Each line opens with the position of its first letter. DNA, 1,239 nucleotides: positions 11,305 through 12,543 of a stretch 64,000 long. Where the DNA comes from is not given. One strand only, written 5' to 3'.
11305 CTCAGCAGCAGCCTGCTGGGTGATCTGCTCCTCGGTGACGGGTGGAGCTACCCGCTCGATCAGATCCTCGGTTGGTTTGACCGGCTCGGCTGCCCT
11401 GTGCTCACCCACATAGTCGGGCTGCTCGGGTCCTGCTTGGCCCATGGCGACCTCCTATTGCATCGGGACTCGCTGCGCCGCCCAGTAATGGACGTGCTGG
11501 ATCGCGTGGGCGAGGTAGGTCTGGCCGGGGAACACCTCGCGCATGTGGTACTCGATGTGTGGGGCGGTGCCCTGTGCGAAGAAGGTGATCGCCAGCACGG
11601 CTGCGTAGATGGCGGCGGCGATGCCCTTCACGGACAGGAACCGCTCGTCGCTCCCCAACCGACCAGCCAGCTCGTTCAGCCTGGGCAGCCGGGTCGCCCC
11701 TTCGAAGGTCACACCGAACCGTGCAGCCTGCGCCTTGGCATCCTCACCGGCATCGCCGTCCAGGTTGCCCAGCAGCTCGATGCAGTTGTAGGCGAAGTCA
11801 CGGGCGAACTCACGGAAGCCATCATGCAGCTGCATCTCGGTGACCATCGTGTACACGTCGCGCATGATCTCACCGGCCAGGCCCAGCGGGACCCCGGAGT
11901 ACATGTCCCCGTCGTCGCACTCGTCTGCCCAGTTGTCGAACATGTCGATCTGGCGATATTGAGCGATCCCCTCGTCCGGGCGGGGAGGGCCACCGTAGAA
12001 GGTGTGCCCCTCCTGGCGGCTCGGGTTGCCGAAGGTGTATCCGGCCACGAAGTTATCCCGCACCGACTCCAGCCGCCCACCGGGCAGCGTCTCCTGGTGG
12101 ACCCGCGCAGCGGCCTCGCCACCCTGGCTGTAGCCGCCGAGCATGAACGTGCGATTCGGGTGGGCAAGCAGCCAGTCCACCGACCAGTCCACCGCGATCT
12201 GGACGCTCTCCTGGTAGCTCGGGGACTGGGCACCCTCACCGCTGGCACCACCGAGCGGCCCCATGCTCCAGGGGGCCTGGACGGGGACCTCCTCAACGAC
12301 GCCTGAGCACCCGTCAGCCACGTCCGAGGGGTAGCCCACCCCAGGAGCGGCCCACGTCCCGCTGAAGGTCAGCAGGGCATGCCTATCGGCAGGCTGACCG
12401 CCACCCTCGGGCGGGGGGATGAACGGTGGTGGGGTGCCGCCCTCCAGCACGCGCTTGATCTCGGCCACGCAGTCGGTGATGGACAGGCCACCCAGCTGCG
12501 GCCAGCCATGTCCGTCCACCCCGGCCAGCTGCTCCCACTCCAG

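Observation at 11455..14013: Single 852-aa endolysin combining LysA-type and LysB-type activities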

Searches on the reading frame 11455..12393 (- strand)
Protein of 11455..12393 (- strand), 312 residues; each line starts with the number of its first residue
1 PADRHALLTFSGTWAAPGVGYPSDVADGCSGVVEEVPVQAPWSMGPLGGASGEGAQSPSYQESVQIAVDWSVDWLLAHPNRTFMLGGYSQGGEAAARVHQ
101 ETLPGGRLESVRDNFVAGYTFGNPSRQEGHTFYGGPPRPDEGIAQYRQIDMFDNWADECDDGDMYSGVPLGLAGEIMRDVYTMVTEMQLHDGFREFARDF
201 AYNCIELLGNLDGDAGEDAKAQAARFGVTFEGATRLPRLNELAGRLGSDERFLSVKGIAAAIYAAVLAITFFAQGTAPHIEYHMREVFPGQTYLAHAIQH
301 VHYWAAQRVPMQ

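Call 37: find_homologous_proteins(query=window:11455-12393:-, max_evalue=1e-8)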
Query window:11455-12393:- (312 aa): 142 proteins with E <= 1e-8 among 4572 candidates; the best 120 are listed.
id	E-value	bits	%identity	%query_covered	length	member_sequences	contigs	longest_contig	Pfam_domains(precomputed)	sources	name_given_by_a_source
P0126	4.8e-144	498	71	100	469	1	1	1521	-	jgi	jgi:hypothetical protein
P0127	3.0e-138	478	78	86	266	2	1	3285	-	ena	-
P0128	4.8e-136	471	69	100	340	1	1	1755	-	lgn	-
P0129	8.2e-134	464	66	99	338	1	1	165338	-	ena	-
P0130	2.5e-133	462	67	99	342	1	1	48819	-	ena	-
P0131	1.2e-129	450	65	98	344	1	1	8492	-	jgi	jgi:hypothetical protein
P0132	3.3e-129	449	69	94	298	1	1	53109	-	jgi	jgi:hypothetical protein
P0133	6.2e-127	441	73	86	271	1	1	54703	-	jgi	jgi:hypothetical protein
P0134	2.1e-125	436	72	88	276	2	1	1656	-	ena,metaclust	metaclust:\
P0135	3.0e-125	436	63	99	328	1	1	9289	-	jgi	jgi:hypothetical protein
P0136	1.1e-123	431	67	92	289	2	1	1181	-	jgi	jgi:hypothetical protein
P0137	2.4e-123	429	71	86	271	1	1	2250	-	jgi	jgi:hypothetical protein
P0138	1.6e-122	427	72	86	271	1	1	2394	-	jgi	jgi:hypothetical protein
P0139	2.0e-122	426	64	94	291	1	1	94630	-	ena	-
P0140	6.3e-122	425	65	100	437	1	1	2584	PF27131.1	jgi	jgi:hypothetical protein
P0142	7.8e-120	418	66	89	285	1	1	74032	-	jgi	jgi:hypothetical protein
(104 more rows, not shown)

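Call 40: search_solved_structures(query=A2, max_evalue=1, show_alignments=2)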
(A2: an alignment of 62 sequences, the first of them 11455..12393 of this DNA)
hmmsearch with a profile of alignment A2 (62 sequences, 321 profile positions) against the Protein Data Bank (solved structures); distinct sequences matched with E-value up to 1: 15.
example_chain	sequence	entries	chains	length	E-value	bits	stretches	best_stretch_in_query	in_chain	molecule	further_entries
3hc7_A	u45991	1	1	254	1.9e-09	40.6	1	88-182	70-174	Gene 12 protein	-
2czq_A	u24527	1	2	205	0.0065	19.1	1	86-169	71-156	cutinase-like protein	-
7cc4_A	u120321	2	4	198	0.0085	18.7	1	86-177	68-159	Cutinase-like enzyme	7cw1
1bs9_A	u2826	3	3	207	0.06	15.9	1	27-105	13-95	ACETYL XYLAN ESTERASE | ACETYL XYLAN ESTERASE II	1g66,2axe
1qoz_A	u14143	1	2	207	0.1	15.1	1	66-104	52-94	ACETYL XYLAN ESTERASE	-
3aja_A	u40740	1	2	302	0.11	15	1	67-157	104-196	Putative uncharacterized protein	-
6hs8_A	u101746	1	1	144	0.26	13.8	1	264-316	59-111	3-dehydroquinate dehydratase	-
6hs9_A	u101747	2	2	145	0.26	13.8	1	264-316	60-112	3-dehydroquinate dehydratase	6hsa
6n6q_A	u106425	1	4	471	0.48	13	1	232-303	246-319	Cytochrome P450 (CYP102L1)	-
8yzo_A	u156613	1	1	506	0.52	12.8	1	17-104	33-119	Lipase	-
5w95_A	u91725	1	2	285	0.58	12.7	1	69-155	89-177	Conserved membrane protein of uncharacterised function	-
9f7b_A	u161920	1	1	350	0.7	12.4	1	90-118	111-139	3-hydroxyacyl-[acyl-carrier-protein] dehydratase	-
8yzn_A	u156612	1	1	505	0.73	12.3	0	17-104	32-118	Lipase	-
7x99_A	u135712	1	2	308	0.79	12.2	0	21-63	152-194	ornithine carbamoyltransferase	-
1apq_A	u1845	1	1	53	0.86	12.1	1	104-131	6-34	COMPLEMENT PROTEASE C1R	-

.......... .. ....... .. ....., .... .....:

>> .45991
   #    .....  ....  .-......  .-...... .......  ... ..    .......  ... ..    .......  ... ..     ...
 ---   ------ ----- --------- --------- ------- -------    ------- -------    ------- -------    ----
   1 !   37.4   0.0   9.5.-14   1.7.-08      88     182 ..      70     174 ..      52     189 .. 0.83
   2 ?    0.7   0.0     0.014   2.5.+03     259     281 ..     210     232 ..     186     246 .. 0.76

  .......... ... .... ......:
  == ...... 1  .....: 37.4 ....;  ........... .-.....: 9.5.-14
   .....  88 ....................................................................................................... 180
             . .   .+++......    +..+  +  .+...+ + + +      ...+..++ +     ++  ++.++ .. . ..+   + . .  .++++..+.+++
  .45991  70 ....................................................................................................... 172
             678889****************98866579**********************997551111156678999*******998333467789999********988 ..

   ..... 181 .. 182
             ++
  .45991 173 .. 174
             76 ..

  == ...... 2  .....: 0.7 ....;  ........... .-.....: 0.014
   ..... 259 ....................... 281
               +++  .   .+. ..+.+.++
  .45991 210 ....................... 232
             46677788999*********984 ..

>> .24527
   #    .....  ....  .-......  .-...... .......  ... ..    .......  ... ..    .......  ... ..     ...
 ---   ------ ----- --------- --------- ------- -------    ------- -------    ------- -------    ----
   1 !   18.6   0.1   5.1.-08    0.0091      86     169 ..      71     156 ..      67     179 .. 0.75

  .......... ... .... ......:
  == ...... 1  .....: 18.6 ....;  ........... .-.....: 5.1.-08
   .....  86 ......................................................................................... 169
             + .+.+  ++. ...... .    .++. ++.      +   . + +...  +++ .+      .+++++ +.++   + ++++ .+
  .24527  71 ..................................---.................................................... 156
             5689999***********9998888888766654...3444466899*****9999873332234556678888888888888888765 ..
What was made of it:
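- On Lysin B (phage mycolyl-arabinogalactan esterase, D29 gp12 type): Both align to the D29 motifs in the profile hit, E 1.9e-9 (call 40). It lies a few residues after the TFFAQG segment that aligns with D29 TFFARS (call 40).
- Tried and rejected: A domain profile was needed (call 40).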

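Call 48: predict_structure(alignment_id=A2)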
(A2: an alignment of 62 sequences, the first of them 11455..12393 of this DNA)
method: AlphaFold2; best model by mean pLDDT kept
length: 312 residues; sequences in the alignment: 62
mean_pLDDT: 87.7   pTM: 0.86
mean pLDDT of the five models: 87.7, 87.2, 86.7, 86.5, 85.0
residues with pLDDT >= 90: 180; 70-90: 93; 50-70: 39; < 50: 0
segments of 3 or more residues with pLDDT < 50: none
pLDDT, mean of each block of 10 residues (from residue 1): 89 96 98 98 74 79 96 98 98 98 98 98 97 93 95 97 92 87 78 76 72 66 78 77 62 69 81 86 97 98 97 84
secondary structure, 60 per line:
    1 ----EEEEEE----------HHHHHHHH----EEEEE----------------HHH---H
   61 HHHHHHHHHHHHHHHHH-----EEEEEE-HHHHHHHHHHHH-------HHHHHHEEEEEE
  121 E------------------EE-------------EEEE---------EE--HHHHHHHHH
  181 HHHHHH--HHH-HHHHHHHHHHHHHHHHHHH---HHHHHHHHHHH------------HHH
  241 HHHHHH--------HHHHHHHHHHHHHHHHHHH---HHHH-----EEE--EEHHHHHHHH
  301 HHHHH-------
elements in order: E5-10 H21-28 E33-37 H60-77 E83-88 H90-101 H109-114 E115-121 E155-158 H172-186 H193-211 H215-225 H238-246 H255-273 H277-280 E286-288 H293-305
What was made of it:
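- On Lysin B (phage mycolyl-arabinogalactan esterase, D29 gp12 type): Model of aa 541-852 has pLDDT 87.7 (call 48).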

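Call 51: fold_search(model_id=the predicted structure, library=pdb)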
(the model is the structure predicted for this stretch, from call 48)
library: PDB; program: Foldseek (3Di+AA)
matches with E <= 10: 1241; with E <= 0.001: 67
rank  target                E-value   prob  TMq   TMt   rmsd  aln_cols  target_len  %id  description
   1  3hc7                  6.2e-10  1.00  0.48  0.58   9.4       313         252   22  Crystal structure of lysin B from Mycobacteriophage D29 (released 2009-07-21)
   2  1qoz_B                1.4e-05  1.00  0.41  0.60  10.7       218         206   15  Catalytic core domain of acetyl xylan esterase from Trichoderma reesei (released 2000-11-24)
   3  1ffb                  1.6e-05  1.00  0.33  0.48  12.8       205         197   16  CONTRIBUTION OF CUTINASE SERINE 42 SIDE CHAIN TO THE STABILIZATION OF THE OXYANION TRANSITION STATE (released 1996-03-08)
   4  2czq_A                1.7e-05  1.00  0.35  0.50  13.0       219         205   16  A novel cutinase-like protein from Cryptococcus sp. (released 2006-07-14)
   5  7cy9_B                2.7e-05  1.00  0.35  0.54  11.7       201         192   21  Crystal structure of a biodegradable plastic-degrading cutinase from Paraphoma sp. B47-9 solved by getting the phase f (released 2020-09-30)
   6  2axe                  3.1e-05  1.00  0.38  0.55  10.8       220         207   18  IODINATED COMPLEX OF ACETYL XYLAN ESTERASE AT 1.80 ANGSTROMS (released 1999-05-18)
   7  1bs9                  3.2e-05  1.00  0.40  0.57   9.5       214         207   20  ACETYLXYLAN ESTERASE FROM P. PURPUROGENUM REFINED AT 1.10 ANGSTROMS (released 1999-05-18)
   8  1agy                  3.4e-05  1.00  0.35  0.53  13.5       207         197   16  The 1.15 angstrom refined structure of fusarium solani pisi cutinase (released 1998-04-01)
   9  5ajh_A                3.4e-05  1.00  0.32  0.48  18.9       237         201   15  Crystal structure of Fusarium oxysporum cutinase (released 2015-09-02)
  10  7cc4_A                3.6e-05  1.00  0.35  0.52   9.7       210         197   17  A biodegradable plastic-degrading cutinase-like enzyme from the phyllosphere yeast Pseudozyma antarctica (released 2020-07-15)
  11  1cuv                  3.6e-05  1.00  0.34  0.50  12.6       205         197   14  CUTINASE, A85F MUTANT (released 1996-07-11)
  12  3ef3                  3.6e-05  1.00  0.31  0.47  12.9       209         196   18  cut-1a; NCN-Pt-Pincer-Cutinase Hybrid (released 2009-07-28)
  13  5w95_B                3.8e-05  1.00  0.39  0.45   5.6       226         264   15  Mtb Rv3802c with PEG bound (released 2017-12-27)
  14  1ffc                  3.8e-05  1.00  0.35  0.52  13.7       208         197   16  CONTRIBUTION OF CUTINASE SERINE 42 SIDE CHAIN TO THE STABILIZATION OF THE OXYANION TRANSITION STATE (released 1996-03-08)
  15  1xzh                  3.8e-05  1.00  0.33  0.50  14.0       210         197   15  FUSARIUM SOLANI CUTINASE MUTANT WITH THR 80 REPLACED BY PRO (released 1996-10-14)
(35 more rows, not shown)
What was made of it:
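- On Lysin B (phage mycolyl-arabinogalactan esterase, D29 gp12 type): Foldseek top hit is 3HC7 at E 6.2e-10, followed by acetyl-xylan esterases and cutinases (call 51).
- Closest known: Mycobacteriophage Lysin B. Same: Best PDB match by both profile and structure (calls 40, 51).
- The best sequence-profile hit and the best structural hit in the PDB are both D29 LysB (calls 40, 51).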

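Call 57: find_encoding_contigs(protein=P0133, flank=4000, max_places=2)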
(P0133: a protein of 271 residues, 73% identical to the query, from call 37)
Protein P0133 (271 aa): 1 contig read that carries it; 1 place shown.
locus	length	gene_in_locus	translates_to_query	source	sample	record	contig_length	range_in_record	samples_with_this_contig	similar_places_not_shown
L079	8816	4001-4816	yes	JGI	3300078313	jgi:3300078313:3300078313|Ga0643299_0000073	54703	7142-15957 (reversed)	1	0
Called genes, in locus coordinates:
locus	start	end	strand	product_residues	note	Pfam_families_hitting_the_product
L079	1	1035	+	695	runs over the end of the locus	PF21722:Gly_rich_2 (weak)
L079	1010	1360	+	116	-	-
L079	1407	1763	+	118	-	-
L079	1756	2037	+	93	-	-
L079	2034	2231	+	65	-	-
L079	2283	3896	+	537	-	PF13529:Peptidase_C39_2, PF27131:Rv3766_C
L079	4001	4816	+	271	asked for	-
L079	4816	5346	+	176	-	-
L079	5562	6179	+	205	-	-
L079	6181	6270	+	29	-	-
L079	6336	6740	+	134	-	-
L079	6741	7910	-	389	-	-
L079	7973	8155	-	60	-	-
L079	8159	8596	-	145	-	-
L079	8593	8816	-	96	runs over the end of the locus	-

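Call 58: find_encoding_contigs(protein=P0129, flank=4000, max_places=2)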
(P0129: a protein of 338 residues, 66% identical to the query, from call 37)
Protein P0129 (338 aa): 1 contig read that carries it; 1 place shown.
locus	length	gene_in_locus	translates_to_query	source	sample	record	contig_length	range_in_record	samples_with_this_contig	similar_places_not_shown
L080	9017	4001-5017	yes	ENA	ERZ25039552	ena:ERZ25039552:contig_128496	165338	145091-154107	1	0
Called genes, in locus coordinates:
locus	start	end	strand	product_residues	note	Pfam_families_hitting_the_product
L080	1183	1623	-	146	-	-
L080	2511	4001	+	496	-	PF13529:Peptidase_C39_2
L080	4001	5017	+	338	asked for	-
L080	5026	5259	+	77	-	-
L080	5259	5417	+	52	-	-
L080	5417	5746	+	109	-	PF16945:Phage_r1t_holin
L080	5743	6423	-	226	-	-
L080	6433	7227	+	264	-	-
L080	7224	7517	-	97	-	-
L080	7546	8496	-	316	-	-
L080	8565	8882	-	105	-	-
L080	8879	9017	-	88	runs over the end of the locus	-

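Call 59: find_encoding_contigs(protein=P0132, flank=3000, max_places=2)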
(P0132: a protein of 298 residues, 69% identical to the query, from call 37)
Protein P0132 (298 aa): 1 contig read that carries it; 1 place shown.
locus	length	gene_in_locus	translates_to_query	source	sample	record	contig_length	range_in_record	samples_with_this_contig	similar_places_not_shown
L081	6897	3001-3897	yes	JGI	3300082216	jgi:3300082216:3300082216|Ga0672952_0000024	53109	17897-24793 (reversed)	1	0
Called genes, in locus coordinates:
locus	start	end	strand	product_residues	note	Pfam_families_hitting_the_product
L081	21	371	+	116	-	-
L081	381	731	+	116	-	-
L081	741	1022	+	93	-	-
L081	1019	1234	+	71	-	-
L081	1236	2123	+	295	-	PF13385:Laminin_G_3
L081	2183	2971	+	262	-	PF13529:Peptidase_C39_2, PF27131:Rv3766_C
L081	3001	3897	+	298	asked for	-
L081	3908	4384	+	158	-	-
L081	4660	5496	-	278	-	PF19474:DUF6011 (weak)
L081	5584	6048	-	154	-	-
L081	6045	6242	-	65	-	-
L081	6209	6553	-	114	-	-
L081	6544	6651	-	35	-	-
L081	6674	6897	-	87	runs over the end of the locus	-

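Call 60: find_encoding_contigs(protein=P0139, flank=3000, max_places=2)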
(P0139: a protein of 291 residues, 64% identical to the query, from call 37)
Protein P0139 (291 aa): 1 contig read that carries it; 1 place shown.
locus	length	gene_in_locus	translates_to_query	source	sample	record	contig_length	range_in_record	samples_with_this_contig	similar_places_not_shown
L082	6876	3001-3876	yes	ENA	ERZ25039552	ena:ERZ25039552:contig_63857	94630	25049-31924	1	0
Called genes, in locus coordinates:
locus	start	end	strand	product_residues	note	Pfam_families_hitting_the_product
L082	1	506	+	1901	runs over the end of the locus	PF13385:Laminin_G_3 (weak)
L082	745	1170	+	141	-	-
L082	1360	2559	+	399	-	PF13529:Peptidase_C39_2 (weak)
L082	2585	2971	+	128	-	PF27131:Rv3766_C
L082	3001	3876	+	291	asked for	-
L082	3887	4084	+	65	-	PF19626:DUF6131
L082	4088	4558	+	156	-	-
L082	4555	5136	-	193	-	-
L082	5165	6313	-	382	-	-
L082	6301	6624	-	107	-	-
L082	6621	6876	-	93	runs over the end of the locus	-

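Call 61: find_encoding_contigs(protein=P0142, flank=3000, max_places=2)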
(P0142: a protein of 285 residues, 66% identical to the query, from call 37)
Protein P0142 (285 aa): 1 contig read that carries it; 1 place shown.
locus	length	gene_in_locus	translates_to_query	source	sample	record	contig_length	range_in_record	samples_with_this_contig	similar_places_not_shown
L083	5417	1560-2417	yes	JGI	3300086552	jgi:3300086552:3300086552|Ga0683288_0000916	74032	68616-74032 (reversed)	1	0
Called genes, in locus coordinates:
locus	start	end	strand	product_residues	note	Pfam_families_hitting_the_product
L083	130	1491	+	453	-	PF13529:Peptidase_C39_2, PF27131:Rv3766_C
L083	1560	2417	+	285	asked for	-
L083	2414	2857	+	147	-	-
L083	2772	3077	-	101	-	PF00462:Glutaredoxin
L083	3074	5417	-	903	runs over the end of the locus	PF09250:Prim-Pol, PF08706:D5_N, PF19263:DUF5906 (weak)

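Call 85: search_dna_similar(query=window:11455-12393:-, collection=phages, mode=protein, max_rows=60, rows=spread)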
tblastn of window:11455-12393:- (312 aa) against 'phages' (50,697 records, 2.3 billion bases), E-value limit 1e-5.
Records with a match: 1154; places in all: 1154; records where one place covers at least 80% of the query: 487.
Best place of each record, by identity: <60% 1154.
By first word of the organism name: Mycobacterium 1141; Gordonia 11; Mycolicibacterium 2.
By host as written in the record: Mycobacterium smegmatis mc2 155 774; Mycobacterium smegmatis mc#155 166; Mycobacterium smegmatis mc2155 57; Mycobacterium sp. 16; Mycolicibacterium smegmatis MC2 155 12; - 12; Mycolicibacterium smegmatis 10; Mycobacterium tuberculosis; Mycobacterium smegmatis 10; and 65 more.
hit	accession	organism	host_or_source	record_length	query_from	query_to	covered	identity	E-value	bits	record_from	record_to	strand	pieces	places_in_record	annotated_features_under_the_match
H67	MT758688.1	Mycobacterium phage CELFI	Mycobacterium smegmatis mc2 155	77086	5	312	99%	48.2%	2e-67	233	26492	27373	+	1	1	lysin B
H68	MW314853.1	Mycobacterium phage phiGD34-2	Mycobacterium abscessus GD41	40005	4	307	97%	38.9%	6e-43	163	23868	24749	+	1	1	29: lysin B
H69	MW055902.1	Mycobacterium phage Camster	Mycobacterium smegmatis mc2 155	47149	4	312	99%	37.5%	7e-37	145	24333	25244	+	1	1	27: lysin B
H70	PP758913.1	Mycobacterium phage Pygmy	Mycobacterium smegmatis mc#155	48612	4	312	99%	37.2%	3e-36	143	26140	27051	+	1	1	29: lysin B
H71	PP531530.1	Mycobacterium phage MKC-IRE-01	Mycolicibacterium smegmatis mc2155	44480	4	312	99%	36.9%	1e-35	142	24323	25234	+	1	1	endolysin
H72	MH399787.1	Mycobacterium phage Rubeelu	soil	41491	4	312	99%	36.9%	4e-35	140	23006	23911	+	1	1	27: lysin B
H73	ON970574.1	Mycobacterium phage Venti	Mycobacterium smegmatis mc2155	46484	4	312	99%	36.5%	3e-35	140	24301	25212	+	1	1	27: lysin B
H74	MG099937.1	Mycobacterium phage Aragog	Mycobacterium smegmatis mc2 155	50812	4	311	99%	34.3%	5e-30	125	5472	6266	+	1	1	lysin B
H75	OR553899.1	Mycobacterium phage PickleBack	Mycobacterium smegmatis mc2 155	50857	4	311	99%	34.0%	6e-30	125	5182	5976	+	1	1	8: lysin B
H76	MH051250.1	Mycobacterium phage Coog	Mycobacterium smegmatis mc2 155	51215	4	311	99%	33.3%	2e-26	115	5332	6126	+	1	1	8: lysin B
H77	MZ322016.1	Mycobacterium phage SoSeph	Mycobacterium smegmatis mc2 155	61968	7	306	96%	33.9%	2e-15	83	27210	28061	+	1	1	30: lysin B | 31: holin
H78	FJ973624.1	Mycobacterium phage Angel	Mycobacterium smegmatis mc2 155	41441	3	307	98%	32.5%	6e-22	102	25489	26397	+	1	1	28: lysin B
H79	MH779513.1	Mycobacterium phage Olga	Mycobacterium smegmatis mc#155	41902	3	307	98%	32.5%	6e-22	102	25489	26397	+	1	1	28: lysin B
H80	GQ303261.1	Mycobacterium phage Hope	Mycobacterium smegmatis mc2 155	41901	3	307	98%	32.5%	6e-22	102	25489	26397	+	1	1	28: lysin B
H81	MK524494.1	Mycobacterium phage Rabbs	Mycobacterium smegmatis mc#155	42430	3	307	98%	32.3%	5e-22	102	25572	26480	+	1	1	28: lysin B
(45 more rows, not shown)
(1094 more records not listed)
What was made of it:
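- On Lysin B (phage mycolyl-arabinogalactan esterase, D29 gp12 type): 1,154 phage records match, and in the 60-record sample the feature under the match is a separate lysin B gene (one record names it 'endolysin'; a few matches also overlap neighbouring lysin A, endolysin or holin features) (call 85).
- The LysB domain hits 1,141 Mycobacterium phage records out of 1,154 (call 85). Its cultured-phage homologs are overwhelmingly genes annotated lysin B in mycobacteriophage lysis cassettes (call 85).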
